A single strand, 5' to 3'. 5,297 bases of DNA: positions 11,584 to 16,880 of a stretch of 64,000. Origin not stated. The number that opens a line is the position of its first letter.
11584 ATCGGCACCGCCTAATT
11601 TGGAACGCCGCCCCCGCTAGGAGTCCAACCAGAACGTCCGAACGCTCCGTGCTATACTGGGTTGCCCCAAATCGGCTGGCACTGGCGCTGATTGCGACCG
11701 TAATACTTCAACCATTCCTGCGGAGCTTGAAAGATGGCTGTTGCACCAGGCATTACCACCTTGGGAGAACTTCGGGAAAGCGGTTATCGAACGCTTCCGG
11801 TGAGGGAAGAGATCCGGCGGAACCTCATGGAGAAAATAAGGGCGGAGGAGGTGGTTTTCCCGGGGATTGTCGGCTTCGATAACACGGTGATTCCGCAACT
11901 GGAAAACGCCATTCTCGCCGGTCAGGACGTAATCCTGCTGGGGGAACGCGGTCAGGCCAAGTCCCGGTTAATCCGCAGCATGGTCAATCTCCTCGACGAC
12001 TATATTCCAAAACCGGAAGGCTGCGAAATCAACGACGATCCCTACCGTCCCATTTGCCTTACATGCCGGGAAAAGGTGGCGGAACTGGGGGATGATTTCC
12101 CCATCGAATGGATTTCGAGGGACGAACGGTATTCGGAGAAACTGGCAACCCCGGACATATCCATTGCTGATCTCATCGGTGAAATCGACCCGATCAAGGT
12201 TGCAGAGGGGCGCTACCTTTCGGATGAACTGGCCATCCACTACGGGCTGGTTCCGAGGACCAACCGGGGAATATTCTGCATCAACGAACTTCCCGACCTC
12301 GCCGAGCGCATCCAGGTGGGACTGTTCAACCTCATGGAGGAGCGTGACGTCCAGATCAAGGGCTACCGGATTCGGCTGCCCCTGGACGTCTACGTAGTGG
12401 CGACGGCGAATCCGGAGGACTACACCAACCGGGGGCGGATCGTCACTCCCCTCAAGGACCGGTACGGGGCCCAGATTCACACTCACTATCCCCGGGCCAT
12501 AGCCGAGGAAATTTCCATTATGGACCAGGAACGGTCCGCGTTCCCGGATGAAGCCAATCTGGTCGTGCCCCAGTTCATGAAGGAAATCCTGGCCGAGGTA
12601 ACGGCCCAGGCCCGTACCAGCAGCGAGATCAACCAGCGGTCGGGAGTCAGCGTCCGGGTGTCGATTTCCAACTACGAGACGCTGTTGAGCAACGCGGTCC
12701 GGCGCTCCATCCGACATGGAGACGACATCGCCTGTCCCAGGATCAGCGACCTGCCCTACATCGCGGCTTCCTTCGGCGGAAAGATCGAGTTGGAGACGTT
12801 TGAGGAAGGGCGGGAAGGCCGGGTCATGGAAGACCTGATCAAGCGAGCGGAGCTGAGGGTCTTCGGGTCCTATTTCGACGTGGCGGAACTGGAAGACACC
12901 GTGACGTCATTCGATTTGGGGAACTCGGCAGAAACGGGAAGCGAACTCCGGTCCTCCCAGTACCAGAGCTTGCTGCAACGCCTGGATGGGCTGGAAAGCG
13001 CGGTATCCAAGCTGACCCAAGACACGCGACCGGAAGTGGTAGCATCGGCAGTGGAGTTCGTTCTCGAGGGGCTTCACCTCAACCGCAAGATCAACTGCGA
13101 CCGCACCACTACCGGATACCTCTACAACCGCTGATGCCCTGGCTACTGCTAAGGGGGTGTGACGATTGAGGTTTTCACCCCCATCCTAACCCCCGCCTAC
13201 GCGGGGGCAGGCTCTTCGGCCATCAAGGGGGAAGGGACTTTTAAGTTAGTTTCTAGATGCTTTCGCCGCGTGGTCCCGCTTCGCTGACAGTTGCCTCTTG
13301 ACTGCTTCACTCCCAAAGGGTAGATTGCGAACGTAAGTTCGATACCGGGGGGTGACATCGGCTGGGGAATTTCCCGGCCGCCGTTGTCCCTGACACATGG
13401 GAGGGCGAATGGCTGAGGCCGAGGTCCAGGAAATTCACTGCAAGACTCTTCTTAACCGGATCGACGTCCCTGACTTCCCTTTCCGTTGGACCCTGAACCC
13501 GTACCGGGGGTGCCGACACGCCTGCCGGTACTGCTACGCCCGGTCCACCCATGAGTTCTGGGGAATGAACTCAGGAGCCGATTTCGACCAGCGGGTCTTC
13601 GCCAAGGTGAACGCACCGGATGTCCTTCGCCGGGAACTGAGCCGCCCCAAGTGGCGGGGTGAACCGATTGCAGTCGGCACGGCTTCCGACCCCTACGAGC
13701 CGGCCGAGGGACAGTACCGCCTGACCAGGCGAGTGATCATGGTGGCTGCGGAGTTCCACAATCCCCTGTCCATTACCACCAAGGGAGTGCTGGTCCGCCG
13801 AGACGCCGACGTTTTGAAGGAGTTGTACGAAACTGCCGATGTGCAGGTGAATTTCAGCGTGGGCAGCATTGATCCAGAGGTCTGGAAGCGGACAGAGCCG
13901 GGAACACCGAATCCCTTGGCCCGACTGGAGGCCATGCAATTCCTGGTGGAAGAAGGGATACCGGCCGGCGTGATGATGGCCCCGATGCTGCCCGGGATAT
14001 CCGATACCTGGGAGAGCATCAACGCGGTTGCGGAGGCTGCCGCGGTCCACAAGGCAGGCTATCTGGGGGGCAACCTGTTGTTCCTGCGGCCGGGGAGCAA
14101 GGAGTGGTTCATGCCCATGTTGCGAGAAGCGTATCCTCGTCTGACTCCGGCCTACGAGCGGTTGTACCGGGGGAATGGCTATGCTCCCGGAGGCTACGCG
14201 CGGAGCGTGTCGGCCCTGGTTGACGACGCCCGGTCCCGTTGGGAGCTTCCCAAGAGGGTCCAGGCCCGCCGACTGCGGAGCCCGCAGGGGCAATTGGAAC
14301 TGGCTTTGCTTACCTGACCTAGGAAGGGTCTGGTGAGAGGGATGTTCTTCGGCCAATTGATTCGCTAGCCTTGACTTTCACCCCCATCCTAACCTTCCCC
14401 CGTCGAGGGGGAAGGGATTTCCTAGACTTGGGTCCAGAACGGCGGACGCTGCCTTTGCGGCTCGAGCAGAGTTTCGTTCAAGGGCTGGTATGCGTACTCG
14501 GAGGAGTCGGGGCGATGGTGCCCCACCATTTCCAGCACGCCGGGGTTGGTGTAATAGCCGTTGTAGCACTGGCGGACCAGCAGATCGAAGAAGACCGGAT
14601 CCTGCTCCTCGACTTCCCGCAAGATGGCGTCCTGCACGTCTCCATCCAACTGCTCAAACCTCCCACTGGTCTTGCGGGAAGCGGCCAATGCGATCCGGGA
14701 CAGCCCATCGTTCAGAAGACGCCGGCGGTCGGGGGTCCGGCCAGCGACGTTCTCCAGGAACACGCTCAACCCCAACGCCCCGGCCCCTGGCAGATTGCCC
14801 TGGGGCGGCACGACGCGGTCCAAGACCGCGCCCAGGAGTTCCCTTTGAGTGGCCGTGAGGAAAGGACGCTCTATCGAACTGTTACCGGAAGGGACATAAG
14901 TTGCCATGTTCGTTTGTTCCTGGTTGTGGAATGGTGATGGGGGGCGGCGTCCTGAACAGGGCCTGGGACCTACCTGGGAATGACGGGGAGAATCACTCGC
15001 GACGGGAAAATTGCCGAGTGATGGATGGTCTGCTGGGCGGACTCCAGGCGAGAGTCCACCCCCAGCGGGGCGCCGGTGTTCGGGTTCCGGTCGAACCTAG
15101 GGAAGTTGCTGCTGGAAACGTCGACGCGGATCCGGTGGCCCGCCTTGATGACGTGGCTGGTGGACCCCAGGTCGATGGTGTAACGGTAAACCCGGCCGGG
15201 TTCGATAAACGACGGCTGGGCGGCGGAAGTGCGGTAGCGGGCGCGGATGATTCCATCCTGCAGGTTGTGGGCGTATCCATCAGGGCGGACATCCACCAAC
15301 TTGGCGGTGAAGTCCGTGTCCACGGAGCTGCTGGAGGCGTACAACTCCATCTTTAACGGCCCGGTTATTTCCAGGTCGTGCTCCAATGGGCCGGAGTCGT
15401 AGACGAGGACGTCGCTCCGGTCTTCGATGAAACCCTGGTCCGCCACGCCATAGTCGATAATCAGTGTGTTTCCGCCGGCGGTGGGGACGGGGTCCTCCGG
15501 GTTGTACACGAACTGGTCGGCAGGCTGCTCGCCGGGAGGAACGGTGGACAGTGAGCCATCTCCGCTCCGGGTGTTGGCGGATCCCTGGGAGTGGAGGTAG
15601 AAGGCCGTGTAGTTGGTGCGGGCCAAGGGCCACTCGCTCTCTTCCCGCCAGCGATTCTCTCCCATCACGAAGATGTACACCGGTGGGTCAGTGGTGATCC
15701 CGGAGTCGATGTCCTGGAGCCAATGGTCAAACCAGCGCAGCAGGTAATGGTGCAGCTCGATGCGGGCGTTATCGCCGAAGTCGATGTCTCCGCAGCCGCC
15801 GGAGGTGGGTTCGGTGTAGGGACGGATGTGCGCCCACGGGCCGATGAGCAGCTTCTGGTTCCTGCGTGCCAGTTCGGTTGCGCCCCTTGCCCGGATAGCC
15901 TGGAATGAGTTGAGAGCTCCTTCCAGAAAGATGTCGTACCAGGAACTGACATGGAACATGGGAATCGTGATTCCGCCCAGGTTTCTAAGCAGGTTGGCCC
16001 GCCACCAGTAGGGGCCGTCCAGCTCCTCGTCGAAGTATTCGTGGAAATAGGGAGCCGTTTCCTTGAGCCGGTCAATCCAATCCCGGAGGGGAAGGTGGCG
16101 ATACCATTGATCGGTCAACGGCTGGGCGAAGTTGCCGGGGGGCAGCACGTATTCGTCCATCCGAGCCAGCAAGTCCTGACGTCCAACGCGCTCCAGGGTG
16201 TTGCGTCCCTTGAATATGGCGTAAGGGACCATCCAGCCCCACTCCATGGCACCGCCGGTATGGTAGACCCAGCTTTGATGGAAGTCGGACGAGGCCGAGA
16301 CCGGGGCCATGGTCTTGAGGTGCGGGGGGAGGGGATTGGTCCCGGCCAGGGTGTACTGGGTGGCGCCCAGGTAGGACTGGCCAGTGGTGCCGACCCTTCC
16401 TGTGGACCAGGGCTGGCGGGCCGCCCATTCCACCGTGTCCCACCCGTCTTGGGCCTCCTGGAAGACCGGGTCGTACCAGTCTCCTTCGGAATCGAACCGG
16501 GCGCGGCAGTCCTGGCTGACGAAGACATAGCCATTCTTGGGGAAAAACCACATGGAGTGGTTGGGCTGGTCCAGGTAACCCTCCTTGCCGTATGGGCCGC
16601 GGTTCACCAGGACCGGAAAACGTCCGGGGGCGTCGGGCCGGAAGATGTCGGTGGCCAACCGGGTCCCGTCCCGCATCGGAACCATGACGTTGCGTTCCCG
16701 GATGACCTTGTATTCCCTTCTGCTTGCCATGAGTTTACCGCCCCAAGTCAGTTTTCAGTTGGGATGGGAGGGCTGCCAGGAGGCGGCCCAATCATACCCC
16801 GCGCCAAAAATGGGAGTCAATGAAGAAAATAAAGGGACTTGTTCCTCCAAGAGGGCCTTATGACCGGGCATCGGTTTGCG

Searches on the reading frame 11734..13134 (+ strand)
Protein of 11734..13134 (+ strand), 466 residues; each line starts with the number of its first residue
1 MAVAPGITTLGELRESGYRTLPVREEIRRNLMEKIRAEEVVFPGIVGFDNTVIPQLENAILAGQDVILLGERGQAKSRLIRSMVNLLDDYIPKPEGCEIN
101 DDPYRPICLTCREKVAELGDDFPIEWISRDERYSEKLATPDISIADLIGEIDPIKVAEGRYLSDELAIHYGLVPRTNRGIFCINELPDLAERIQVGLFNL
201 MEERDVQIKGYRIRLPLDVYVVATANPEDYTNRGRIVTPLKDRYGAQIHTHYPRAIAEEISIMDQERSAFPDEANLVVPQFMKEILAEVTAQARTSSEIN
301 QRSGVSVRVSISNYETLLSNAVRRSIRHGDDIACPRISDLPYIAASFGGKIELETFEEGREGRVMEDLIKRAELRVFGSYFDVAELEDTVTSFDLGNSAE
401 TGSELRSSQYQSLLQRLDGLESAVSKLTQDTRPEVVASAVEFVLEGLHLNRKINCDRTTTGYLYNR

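Call 70: search_protein_families(library=pfam, proteins=[window:11734-13134:+], max_evalue=0.001)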
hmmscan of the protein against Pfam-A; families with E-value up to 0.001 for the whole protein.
window:11734-13134:+ (466 aa): 4 families
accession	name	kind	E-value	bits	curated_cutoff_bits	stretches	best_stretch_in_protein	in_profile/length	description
PF07728.20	AAA_5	-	1.2e-07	32.2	22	0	132-243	27-138/139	AAA domain (dynein-related subfamily)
PF07726.17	AAA_3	-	0.00011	22.5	27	1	164-231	52-116/131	ATPase family associated with various cellular activities (AAA)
PF00493.29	MCM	-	0.00011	21.9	23.3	0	164-229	108-175/224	MCM P-loop domain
PF00158.32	Sigma54_activat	-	0.00012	22.2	20.2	0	169-227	85-143/168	Sigma-54 interaction domain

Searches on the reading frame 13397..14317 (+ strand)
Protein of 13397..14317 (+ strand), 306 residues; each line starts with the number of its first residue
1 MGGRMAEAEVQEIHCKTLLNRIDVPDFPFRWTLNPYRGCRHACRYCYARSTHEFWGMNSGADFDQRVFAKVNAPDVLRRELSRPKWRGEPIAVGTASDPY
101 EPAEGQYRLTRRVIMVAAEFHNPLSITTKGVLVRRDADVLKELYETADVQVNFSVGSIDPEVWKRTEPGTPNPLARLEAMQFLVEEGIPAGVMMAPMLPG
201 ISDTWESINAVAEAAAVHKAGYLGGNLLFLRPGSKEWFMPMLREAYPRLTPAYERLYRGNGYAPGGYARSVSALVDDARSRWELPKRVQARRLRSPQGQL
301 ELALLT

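Call 70: search_protein_families(library=pfam, proteins=[window:13397-14317:+], max_evalue=0.001)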
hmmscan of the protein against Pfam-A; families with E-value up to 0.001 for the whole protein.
window:13397-14317:+ (306 aa): 1 family
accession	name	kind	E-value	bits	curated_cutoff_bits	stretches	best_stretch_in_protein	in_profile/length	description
PF04055.27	Radical_SAM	-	5.8e-16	59.5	29.5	1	34-204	2-157/166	Radical SAM superfamily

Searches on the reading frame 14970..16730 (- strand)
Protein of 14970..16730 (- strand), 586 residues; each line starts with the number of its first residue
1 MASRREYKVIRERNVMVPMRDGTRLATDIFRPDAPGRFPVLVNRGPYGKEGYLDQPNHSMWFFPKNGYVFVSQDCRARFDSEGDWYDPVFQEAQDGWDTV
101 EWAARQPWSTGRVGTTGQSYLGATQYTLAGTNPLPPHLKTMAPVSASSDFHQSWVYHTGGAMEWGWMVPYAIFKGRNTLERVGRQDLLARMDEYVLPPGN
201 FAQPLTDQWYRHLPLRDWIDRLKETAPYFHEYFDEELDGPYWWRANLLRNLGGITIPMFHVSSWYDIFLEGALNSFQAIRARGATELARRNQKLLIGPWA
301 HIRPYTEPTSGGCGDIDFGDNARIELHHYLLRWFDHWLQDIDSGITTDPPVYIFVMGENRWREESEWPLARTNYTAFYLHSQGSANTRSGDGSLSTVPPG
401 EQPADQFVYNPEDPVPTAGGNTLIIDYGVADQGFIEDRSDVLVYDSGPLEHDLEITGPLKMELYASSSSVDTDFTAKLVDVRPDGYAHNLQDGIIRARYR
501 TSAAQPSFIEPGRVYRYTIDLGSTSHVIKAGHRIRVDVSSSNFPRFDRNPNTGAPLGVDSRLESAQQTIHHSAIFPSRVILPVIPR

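Call 69: search_protein_families(library=pfam, proteins=[window:14970-16730:-], max_evalue=0.001)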
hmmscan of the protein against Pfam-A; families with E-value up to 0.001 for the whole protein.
window:14970-16730:- (586 aa): 2 families
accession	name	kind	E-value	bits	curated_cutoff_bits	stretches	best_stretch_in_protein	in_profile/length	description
PF02129.25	Peptidase_S15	-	1.7e-56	192.3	23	1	21-302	1-261/262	X-Pro dipeptidyl-peptidase (S15 family)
PF08530.16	PepX_C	-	2e-49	168.9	22.5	1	344-579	2-216/217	X-Pro dipeptidyl-peptidase C-terminal non-catalytic domain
